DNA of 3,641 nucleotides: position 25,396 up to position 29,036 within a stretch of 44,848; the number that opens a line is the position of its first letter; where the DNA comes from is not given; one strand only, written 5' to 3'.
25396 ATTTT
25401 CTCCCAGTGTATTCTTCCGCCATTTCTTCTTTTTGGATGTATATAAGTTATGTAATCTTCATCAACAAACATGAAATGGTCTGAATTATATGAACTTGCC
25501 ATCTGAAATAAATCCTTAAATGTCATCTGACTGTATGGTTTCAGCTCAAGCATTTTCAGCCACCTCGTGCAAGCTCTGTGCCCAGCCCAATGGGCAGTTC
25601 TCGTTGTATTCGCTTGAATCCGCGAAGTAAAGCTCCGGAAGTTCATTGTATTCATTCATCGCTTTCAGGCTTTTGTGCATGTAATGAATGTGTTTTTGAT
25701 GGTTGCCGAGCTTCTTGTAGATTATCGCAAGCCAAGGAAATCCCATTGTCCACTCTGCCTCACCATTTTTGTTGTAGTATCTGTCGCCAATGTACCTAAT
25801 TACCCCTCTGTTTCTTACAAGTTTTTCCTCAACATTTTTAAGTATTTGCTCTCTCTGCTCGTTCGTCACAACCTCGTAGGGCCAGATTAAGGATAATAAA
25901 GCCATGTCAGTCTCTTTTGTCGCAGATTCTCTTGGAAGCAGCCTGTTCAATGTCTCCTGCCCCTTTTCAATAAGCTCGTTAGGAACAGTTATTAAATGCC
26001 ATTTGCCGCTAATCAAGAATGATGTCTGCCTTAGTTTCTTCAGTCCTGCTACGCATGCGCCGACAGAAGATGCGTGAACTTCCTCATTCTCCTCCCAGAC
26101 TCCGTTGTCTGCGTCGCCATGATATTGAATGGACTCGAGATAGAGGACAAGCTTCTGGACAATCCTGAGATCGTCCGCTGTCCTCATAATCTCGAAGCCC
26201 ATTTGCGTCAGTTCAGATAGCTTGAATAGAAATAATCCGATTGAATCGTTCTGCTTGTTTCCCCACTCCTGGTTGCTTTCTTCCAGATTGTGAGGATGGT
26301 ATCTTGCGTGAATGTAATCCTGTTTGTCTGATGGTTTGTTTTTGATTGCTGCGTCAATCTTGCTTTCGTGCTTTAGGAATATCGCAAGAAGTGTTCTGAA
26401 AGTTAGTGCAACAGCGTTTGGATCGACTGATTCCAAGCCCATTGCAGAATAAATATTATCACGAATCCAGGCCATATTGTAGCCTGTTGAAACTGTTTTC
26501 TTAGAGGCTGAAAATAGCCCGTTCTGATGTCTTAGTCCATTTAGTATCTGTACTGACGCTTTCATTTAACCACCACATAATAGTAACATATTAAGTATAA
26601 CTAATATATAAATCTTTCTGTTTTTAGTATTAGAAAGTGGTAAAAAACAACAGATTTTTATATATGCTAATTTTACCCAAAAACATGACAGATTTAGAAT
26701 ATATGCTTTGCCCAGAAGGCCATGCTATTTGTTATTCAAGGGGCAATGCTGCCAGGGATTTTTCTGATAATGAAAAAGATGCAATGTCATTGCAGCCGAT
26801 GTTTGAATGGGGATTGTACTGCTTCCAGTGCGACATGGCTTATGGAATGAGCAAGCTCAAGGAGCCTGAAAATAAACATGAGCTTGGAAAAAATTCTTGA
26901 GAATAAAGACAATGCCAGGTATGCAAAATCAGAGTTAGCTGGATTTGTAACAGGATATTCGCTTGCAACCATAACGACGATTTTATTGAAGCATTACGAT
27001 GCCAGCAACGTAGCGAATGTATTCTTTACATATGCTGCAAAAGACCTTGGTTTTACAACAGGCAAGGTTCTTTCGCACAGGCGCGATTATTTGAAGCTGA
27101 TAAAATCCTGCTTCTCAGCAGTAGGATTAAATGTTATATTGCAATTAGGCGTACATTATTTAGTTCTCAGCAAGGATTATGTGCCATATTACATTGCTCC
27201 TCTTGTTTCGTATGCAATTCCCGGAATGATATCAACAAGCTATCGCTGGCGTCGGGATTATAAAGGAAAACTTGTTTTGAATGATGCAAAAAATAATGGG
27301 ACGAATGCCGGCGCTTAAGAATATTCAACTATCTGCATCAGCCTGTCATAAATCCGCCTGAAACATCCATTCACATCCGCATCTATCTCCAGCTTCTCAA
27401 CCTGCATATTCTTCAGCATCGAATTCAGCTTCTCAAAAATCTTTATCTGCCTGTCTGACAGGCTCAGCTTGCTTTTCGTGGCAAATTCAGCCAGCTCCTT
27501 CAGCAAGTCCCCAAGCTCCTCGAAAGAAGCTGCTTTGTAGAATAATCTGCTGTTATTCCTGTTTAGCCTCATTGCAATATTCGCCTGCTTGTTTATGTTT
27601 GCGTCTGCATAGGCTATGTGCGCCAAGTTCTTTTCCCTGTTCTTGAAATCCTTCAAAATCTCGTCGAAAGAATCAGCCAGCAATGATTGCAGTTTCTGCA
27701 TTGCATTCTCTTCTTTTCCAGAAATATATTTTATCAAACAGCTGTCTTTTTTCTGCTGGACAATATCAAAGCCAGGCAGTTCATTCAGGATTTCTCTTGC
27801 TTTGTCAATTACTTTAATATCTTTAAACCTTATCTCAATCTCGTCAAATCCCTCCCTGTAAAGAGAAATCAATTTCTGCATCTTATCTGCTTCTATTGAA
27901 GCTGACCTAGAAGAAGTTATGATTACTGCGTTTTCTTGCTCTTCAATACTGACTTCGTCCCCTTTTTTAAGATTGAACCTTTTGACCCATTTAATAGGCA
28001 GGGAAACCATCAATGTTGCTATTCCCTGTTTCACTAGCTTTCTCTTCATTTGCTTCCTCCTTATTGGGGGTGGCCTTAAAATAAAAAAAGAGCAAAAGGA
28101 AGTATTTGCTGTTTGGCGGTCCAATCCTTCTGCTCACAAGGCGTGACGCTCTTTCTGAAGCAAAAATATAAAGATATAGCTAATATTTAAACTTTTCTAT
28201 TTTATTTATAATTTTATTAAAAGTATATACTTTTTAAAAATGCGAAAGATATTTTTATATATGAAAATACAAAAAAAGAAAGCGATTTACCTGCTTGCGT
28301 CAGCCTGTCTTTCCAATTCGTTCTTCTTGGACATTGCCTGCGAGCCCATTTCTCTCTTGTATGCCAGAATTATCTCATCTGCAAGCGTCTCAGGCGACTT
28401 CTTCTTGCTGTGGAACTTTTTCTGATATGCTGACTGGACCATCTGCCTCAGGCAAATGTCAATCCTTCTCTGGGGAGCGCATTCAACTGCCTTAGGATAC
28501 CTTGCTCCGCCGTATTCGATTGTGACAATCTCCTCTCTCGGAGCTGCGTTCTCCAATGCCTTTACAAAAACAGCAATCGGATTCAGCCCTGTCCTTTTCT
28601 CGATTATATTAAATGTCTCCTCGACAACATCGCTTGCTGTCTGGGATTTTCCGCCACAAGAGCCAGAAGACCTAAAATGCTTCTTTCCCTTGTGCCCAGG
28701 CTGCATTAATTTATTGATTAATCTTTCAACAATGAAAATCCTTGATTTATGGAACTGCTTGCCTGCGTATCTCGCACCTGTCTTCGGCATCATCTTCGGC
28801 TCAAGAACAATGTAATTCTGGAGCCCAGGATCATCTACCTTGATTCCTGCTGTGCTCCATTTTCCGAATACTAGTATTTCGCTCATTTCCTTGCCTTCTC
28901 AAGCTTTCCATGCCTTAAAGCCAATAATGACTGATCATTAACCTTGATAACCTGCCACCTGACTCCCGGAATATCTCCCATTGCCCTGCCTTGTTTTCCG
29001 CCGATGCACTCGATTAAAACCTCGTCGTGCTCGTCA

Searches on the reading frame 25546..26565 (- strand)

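Call 38: search_protein_families(library=pfam, proteins=[window:25546-26565:-], max_evalue=0.001)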
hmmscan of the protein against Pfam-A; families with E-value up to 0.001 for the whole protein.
window:25546-26565:- (339 aa): 1 family
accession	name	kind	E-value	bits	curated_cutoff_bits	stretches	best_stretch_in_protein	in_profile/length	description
PF00723.27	Glyco_hydro_15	-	8.4e-16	58.3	22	1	15-230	23-204/427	Glycosyl hydrolases family 15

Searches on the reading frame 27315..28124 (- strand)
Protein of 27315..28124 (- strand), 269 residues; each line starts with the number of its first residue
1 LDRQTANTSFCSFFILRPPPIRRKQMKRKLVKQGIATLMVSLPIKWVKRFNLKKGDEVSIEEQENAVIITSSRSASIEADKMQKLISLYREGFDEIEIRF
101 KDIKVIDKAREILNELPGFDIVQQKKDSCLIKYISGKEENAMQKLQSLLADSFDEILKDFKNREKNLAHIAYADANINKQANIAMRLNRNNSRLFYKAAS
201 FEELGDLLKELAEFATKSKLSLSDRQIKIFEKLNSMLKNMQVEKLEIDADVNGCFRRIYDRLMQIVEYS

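Call 38: search_protein_families(library=pfam, proteins=[window:27315-28124:-], max_evalue=0.001)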
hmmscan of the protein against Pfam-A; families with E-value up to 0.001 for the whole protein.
window:27315-28124:- (269 aa): 1 family
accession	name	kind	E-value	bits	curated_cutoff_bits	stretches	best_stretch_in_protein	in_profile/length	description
PF04014.23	MazE_antitoxin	-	1.4e-08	35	24.7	1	37-74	7-45/48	Antidote-toxin recognition MazE, bacterial antitoxin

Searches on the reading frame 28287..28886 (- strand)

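Call 39: search_protein_families(library=pfam, proteins=[window:28287-28886:-], max_evalue=0.001)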
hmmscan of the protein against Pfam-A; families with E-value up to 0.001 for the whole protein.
window:28287-28886:- (199 aa): 1 family
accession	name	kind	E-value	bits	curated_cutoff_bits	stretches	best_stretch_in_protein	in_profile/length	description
PF00177.27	Ribosomal_S7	-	1.6e-37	128.8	24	1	23-199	2-148/148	Ribosomal protein S7p/S5e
